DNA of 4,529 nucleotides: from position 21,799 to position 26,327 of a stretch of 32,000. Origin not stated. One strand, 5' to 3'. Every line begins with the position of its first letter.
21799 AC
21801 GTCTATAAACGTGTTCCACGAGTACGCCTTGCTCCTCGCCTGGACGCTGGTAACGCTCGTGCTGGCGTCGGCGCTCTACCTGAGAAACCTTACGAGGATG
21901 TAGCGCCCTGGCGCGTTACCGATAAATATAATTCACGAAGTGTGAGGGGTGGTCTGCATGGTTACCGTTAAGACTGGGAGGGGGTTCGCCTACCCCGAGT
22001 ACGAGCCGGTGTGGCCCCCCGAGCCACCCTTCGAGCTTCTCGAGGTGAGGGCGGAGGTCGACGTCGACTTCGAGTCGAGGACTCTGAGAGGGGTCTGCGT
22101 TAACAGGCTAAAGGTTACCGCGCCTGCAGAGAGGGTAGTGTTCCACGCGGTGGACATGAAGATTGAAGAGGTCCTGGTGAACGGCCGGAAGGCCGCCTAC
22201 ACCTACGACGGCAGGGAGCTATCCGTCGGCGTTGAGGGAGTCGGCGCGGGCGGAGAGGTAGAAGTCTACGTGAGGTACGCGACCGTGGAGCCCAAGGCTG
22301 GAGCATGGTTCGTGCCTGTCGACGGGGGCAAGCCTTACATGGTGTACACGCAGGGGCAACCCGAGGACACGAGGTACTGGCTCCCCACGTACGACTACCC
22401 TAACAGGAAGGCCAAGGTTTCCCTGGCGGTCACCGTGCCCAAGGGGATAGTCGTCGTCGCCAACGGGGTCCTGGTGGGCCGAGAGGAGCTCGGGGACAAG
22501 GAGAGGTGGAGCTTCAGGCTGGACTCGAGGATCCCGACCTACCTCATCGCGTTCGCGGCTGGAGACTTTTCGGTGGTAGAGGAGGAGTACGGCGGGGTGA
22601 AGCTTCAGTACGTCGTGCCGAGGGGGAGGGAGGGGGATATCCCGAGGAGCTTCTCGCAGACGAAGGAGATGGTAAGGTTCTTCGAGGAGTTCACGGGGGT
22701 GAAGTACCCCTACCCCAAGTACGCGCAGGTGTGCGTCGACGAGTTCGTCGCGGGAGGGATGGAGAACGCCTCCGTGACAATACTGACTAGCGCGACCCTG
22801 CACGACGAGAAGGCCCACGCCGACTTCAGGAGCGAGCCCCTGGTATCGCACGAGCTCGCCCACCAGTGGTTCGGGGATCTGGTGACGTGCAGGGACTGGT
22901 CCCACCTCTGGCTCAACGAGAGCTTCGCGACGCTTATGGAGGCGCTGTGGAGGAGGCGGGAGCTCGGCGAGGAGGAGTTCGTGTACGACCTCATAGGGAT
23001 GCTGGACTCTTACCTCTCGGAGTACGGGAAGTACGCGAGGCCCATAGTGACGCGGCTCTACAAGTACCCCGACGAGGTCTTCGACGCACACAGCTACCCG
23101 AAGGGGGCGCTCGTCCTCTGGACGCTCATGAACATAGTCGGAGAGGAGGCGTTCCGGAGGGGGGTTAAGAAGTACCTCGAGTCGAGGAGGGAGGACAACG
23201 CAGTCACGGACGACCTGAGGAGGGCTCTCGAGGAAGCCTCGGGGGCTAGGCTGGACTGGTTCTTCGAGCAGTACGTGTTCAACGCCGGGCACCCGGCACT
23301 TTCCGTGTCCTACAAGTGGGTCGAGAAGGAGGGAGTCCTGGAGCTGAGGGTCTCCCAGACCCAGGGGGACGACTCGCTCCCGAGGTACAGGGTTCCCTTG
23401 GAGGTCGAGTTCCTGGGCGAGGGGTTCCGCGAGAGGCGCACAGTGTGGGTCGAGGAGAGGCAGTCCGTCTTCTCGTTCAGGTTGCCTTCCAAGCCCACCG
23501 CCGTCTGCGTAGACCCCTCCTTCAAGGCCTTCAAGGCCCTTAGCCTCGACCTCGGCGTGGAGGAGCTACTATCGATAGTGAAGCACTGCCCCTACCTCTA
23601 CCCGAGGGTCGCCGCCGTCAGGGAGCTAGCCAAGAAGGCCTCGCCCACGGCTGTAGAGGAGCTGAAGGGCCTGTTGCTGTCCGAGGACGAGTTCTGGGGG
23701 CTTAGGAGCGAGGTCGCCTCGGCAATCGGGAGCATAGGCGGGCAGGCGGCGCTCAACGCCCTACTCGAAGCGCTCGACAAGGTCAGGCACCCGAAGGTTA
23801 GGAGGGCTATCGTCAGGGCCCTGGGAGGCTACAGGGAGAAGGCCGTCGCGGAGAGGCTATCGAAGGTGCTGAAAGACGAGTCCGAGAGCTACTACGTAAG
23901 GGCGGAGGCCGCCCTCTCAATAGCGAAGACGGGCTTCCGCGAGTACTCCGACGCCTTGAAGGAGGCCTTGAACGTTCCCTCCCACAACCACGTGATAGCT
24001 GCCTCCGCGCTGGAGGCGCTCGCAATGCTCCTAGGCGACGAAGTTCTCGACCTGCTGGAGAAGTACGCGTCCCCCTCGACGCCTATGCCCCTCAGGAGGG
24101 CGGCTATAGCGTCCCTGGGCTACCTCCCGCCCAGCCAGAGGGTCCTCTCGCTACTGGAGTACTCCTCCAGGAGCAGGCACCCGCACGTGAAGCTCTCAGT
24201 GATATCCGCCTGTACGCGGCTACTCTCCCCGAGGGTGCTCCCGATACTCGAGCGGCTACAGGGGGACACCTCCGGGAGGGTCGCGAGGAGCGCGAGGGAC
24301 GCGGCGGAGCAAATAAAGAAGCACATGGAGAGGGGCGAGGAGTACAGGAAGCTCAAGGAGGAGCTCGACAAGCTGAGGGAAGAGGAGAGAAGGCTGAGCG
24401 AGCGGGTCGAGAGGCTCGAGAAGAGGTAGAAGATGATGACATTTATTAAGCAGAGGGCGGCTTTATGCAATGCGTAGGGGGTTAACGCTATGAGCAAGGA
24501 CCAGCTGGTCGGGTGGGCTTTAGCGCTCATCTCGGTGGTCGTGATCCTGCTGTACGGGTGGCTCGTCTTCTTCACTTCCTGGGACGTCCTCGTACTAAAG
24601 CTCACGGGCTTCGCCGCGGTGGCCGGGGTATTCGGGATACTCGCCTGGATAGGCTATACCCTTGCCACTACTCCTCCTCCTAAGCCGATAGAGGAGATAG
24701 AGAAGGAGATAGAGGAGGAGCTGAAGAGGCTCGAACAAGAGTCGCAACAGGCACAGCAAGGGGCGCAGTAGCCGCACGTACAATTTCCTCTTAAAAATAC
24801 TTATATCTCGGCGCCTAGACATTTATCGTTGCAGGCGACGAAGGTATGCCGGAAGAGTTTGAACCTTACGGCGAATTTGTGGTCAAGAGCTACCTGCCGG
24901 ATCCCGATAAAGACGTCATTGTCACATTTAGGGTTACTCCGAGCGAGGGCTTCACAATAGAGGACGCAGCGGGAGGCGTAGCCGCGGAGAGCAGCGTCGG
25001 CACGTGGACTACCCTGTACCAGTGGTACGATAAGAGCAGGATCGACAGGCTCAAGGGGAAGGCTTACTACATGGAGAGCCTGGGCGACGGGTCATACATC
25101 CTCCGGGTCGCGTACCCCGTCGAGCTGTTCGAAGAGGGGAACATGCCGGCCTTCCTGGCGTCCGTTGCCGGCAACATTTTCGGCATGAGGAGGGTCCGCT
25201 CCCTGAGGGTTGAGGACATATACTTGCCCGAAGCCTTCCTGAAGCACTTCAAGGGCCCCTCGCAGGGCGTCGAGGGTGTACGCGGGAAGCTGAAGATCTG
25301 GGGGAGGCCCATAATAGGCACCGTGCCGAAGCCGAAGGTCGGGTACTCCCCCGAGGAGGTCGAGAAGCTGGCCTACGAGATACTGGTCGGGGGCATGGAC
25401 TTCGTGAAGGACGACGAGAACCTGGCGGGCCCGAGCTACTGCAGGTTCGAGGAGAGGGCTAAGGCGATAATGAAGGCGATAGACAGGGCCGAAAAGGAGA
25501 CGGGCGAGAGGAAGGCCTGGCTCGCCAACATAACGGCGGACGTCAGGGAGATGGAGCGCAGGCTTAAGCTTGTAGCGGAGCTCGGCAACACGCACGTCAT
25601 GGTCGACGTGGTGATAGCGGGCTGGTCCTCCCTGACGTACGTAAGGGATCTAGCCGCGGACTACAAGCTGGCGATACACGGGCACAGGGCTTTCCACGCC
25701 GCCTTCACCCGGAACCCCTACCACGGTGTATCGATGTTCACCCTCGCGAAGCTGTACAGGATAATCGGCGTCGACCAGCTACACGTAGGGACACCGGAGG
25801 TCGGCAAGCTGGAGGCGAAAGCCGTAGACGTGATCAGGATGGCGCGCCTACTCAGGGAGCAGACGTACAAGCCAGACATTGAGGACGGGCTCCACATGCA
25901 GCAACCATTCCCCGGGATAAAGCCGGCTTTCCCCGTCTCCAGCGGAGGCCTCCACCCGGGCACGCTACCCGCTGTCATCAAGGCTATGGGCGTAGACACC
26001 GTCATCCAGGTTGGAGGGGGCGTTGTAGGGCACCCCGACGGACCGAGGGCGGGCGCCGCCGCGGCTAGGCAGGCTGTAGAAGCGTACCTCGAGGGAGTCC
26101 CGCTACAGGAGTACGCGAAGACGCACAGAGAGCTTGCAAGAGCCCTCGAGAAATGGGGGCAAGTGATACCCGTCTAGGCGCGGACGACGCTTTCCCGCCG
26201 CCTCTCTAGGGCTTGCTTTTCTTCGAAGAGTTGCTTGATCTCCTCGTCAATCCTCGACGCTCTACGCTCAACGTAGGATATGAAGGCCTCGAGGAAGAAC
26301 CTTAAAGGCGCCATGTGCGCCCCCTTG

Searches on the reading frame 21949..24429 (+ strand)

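Call 21: search_protein_families(library=pfam, proteins=[window:21949-24429:+], max_evalue=0.001)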
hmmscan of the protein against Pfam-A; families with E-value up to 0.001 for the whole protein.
window:21949-24429:+ (826 aa): 4 families
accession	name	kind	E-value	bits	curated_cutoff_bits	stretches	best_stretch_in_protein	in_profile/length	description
PF01433.26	Peptidase_M1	-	2.9e-50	171.3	27.7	1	235-442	3-218/218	Peptidase family M1 domain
PF13646.12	HEAT_2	-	3.7e-29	101.3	27.7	3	604-692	3-88/88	HEAT repeats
PF17900.6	Peptidase_M1_N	-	3.8e-16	60.2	25.8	1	36-199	8-186/186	Peptidase M1 N-terminal domain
PF03130.22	HEAT_PBS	-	9.6e-10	38.4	20.9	0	585-610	1-26/27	PBS lyase HEAT-like repeat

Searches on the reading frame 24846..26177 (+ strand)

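Call 21: search_protein_families(library=pfam, proteins=[window:24846-26177:+], max_evalue=0.001)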
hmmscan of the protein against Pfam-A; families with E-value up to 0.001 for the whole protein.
window:24846-26177:+ (443 aa): 2 families
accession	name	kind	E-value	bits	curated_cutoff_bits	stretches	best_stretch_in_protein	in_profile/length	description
PF00016.26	RuBisCO_large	-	2.8e-88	296.5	30.1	1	142-437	2-299/299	Ribulose bisphosphate carboxylase large chain, catalytic domain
PF02788.21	RuBisCO_large_N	-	4.9e-42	143.4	20.7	1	11-131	2-120/120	Ribulose bisphosphate carboxylase large chain, N-terminal domain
